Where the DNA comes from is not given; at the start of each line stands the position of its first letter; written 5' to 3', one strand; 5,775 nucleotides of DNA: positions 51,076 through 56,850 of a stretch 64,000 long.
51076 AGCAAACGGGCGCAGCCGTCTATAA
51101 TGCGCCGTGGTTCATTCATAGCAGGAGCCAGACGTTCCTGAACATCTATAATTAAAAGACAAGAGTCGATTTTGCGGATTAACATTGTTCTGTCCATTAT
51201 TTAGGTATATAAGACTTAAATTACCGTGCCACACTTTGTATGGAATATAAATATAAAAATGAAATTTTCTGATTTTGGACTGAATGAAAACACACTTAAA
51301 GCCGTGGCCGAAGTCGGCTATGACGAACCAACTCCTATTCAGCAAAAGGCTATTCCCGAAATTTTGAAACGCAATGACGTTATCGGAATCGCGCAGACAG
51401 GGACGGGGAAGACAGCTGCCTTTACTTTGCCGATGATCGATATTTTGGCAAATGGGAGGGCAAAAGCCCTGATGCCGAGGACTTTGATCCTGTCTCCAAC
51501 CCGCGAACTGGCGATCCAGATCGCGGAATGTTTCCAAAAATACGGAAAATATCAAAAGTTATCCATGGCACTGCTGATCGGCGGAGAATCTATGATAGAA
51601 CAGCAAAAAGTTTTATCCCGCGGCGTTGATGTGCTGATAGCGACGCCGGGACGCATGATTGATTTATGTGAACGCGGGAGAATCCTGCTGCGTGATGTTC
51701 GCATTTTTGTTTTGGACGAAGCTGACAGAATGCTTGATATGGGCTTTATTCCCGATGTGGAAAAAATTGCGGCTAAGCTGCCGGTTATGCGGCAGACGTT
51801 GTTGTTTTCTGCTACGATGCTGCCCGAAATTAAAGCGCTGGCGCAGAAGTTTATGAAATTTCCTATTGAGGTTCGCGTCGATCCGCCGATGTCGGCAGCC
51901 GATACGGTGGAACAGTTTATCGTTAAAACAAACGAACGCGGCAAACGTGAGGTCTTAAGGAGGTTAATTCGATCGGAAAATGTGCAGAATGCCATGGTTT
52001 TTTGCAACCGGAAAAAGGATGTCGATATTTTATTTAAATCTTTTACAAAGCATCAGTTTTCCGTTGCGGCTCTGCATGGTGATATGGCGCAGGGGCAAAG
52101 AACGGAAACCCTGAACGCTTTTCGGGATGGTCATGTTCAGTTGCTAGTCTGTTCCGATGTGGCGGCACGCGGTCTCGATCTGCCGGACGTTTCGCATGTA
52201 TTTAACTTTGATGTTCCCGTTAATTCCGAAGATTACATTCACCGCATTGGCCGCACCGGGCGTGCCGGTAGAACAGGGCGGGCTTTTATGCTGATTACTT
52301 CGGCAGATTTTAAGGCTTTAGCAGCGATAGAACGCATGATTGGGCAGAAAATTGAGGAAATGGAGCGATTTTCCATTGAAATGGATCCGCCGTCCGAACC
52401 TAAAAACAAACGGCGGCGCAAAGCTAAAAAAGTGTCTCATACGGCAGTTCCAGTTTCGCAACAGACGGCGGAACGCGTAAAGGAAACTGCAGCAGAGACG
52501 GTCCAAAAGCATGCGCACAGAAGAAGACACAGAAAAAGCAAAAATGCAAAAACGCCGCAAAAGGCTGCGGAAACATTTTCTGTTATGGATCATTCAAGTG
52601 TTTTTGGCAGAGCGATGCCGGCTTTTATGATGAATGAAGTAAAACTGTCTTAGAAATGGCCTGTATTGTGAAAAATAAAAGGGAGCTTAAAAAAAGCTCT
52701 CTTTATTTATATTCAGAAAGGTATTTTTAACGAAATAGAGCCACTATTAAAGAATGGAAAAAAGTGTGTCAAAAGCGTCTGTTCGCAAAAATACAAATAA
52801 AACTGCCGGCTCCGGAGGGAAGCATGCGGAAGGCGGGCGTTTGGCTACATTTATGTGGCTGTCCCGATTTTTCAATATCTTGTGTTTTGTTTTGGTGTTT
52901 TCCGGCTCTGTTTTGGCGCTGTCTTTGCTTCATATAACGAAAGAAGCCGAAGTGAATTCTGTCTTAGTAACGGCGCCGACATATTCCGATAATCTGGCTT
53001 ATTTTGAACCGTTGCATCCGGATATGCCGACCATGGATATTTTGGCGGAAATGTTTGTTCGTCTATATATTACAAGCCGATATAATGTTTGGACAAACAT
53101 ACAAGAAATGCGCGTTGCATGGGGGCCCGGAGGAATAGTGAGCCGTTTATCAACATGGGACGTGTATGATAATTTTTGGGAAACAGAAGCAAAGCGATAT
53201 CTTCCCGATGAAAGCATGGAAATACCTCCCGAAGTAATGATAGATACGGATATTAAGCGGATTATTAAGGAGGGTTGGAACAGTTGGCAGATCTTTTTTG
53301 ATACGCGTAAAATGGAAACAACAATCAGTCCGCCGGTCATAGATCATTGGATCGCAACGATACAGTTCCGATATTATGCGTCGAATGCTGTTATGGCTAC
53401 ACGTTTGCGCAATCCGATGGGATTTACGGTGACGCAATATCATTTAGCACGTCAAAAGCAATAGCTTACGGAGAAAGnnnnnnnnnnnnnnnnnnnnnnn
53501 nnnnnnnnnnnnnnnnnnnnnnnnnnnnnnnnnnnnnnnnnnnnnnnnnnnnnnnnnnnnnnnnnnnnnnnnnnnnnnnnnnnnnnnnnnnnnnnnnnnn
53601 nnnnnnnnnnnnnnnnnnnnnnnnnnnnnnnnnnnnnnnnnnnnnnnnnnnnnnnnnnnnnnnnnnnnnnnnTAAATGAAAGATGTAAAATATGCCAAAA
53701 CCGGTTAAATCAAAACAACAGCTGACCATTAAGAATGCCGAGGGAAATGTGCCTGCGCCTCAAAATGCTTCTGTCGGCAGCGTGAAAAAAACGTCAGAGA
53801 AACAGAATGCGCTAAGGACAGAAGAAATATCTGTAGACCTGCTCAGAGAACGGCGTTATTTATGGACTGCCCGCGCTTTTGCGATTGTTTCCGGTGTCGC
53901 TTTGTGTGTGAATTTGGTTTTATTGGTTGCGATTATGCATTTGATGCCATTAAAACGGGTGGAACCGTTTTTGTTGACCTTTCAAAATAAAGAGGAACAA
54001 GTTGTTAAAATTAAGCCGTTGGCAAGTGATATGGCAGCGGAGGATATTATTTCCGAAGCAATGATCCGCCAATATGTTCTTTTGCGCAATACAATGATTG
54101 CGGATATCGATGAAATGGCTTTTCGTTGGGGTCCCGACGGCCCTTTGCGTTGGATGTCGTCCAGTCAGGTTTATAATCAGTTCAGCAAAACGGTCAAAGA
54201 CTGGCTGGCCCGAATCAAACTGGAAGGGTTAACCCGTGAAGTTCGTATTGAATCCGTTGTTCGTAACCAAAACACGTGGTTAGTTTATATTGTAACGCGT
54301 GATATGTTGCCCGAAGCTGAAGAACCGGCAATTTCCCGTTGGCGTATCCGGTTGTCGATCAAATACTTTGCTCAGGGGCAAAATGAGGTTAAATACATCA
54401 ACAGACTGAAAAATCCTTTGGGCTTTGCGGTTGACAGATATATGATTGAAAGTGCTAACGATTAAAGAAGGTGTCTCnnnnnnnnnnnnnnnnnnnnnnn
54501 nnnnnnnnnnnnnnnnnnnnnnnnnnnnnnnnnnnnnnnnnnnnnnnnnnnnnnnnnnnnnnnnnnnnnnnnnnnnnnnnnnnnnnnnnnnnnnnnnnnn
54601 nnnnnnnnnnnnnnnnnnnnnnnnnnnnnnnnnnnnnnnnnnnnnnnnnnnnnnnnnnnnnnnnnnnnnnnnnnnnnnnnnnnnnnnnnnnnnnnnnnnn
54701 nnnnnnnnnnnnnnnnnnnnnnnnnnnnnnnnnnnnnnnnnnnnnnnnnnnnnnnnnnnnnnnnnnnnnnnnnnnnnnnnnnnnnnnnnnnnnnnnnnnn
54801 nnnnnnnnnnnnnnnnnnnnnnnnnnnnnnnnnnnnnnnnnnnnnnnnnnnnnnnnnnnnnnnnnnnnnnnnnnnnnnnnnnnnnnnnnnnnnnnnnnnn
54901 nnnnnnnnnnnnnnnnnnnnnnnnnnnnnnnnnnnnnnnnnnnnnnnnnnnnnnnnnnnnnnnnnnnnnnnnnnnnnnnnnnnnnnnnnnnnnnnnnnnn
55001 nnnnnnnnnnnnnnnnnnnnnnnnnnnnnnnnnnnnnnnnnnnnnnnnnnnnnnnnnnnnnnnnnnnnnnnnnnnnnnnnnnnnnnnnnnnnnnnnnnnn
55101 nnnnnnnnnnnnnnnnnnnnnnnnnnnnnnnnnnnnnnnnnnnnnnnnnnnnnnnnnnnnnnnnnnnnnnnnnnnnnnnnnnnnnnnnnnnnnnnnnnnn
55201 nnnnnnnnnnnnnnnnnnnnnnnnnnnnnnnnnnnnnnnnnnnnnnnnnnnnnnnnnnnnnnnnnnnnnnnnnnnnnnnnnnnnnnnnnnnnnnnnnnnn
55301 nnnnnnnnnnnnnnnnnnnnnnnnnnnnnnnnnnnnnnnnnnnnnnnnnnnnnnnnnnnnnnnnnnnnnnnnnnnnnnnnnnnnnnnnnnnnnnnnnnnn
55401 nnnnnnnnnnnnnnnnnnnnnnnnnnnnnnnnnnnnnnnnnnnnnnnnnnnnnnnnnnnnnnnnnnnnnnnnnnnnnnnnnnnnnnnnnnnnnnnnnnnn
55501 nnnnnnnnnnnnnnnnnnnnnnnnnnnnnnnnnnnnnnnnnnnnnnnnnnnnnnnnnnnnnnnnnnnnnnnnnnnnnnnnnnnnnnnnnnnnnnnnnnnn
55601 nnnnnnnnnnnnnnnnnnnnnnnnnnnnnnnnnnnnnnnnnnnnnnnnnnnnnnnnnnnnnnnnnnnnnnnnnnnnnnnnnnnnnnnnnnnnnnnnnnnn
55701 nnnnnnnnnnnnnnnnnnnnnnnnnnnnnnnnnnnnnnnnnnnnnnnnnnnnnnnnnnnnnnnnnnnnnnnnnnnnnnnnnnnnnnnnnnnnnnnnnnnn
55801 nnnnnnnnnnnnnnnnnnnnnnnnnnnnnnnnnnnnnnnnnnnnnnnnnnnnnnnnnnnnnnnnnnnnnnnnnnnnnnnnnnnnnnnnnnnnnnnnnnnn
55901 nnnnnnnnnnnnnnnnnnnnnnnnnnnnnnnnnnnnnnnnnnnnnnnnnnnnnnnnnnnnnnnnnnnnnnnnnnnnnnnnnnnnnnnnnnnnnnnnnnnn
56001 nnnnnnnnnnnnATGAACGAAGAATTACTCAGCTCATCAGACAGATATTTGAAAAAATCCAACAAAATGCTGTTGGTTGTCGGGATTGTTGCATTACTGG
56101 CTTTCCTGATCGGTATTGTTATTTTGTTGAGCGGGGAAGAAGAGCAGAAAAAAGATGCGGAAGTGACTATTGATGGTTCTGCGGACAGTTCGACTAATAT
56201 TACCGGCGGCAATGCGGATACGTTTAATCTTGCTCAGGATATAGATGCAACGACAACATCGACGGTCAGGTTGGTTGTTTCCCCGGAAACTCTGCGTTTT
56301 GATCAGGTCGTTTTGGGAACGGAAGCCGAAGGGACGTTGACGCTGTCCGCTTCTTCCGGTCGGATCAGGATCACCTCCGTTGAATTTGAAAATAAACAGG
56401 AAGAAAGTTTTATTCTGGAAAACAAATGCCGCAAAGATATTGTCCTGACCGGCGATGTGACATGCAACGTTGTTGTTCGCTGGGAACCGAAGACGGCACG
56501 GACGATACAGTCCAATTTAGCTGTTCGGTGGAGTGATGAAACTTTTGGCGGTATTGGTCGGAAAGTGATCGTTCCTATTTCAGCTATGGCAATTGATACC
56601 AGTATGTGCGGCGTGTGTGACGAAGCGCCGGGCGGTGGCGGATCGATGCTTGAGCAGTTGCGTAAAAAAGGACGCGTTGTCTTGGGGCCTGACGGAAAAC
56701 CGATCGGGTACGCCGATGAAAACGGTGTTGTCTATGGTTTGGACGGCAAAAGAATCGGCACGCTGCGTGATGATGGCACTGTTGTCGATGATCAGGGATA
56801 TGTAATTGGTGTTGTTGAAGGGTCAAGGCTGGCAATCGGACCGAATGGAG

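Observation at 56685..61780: Hyper-expanded VirB10: ~1700-aa array of ~100 short beta-type repeats between the inner-membrane anchor and the VirB10 C-domain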

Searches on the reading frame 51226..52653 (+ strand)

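Call 5: search_protein_families(library=pfam, proteins=[window:51226-52653:+], max_evalue=0.01)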
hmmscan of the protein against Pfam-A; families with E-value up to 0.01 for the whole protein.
window:51226-52653:+ (475 aa): 3 families
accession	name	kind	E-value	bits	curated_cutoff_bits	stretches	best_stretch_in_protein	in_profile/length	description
PF00270.35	DEAD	-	2.6e-48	164.4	26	1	36-202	1-164/167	DEAD/DEAH box helicase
PF00271.37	Helicase_C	-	1.1e-35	122.6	23.5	1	240-348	2-110/110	Helicase conserved C-terminal domain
PF04851.21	ResIII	-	3.9e-07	30.6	22.5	1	35-197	4-161/164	Type III restriction enzyme, res subunit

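Call 6: search_protein_families(library=ncbifam, proteins=[window:51226-52653:+], max_evalue=0.01)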
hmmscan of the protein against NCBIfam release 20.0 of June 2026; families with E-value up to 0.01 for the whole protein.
window:51226-52653:+ (475 aa): 44 families (the best 25 are shown)
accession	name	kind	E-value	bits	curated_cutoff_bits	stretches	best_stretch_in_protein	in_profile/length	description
NF053631.1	RNA_helic_CshA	equivalog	3.6e-126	421.5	646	1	14-429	1-406/434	degradosome RNA helicase CshA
NF053710.1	RNA_heli_RhlE2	exception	2.5e-119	399.5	925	1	12-442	1-441/635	RNA helicase RhlE2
NF007882.0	PRK10590.1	equivalog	1e-118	397.2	743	1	12-446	1-442/456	ATP-dependent RNA helicase RhlE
NF008394.0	PRK11192.1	equivalog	5.3e-116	388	507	1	12-443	3-431/441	ATP-dependent RNA helicase SrmB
NF053711.1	RNA_heli_RhlE1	exception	7.4e-112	374.3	750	1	12-414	1-408/434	RNA helicase RhlE1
NF008744.0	PRK11776.1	equivalog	1.6e-108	363.2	524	1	11-381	3-370/460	ATP-dependent RNA helicase DbpA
NF008642.0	PRK11634.1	equivalog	2.5e-100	336.7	989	1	9-385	3-377/628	DEAD/DEAH family ATP-dependent RNA helicase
NF053636.1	DDHlcsCsdAPsy1082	equivalog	2.5e-100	336.4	890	1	11-440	2-426/512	DEAD/DEAH box helicase CsdA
NF002340.1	PRK01297.1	equivalog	2.7e-98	329.2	564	1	13-376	2-372/372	ATP-dependent RNA helicase RhlB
NF003419.0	PRK04837.1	equivalog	2.3e-97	326.4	588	1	11-407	8-412/424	ATP-dependent RNA helicase RhlB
NF003390.0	PRK04537.1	equivalog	7.2e-81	273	732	1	11-439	8-438/572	ATP-dependent RNA helicase RhlB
NF010337.0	PRK13766.1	equivalog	5.4e-27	94.2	610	2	241-443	354-561/781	Hef nuclease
TIGR01389.1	recQ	equivalog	4.4e-23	81.5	640.2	1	30-381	9-349/591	DNA helicase RecQ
TIGR04121.1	DEXH_lig_assoc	equivalog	4.9e-19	67.6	850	1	34-360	13-360/804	ligase-associated DNA damage response DEXH box helicase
NF008279.0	PRK11057.1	equivalog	1e-18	67.1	1015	1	30-375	21-355/608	ATP-dependent DNA helicase RecQ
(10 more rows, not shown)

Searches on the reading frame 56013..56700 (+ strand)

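Call 37: search_solved_structures(query=window:56013-56700:+, max_evalue=10)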
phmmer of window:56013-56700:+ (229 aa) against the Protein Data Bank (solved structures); distinct sequences matched with E-value up to 10: 1.
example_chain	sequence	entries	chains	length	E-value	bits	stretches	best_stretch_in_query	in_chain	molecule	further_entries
6m6z_A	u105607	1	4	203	0.84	12.7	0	3-44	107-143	TMH4C4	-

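Call 56: search_protein_families(library=pfam, proteins=[window:56130-56700:+], max_evalue=1)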
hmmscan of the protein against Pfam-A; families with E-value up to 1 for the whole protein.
window:56130-56700:+ (190 aa): 2 families
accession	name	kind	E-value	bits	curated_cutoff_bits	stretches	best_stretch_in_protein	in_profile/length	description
PF15780.11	ASH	-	0.014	16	27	1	49-132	4-88/98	Abnormal spindle-like microcephaly-assoc'd, ASPM-SPD-2-Hydin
PF22073.2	Cep192_D4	-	0.035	14.7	35.5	1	48-135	4-95/112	Cep192 domain 4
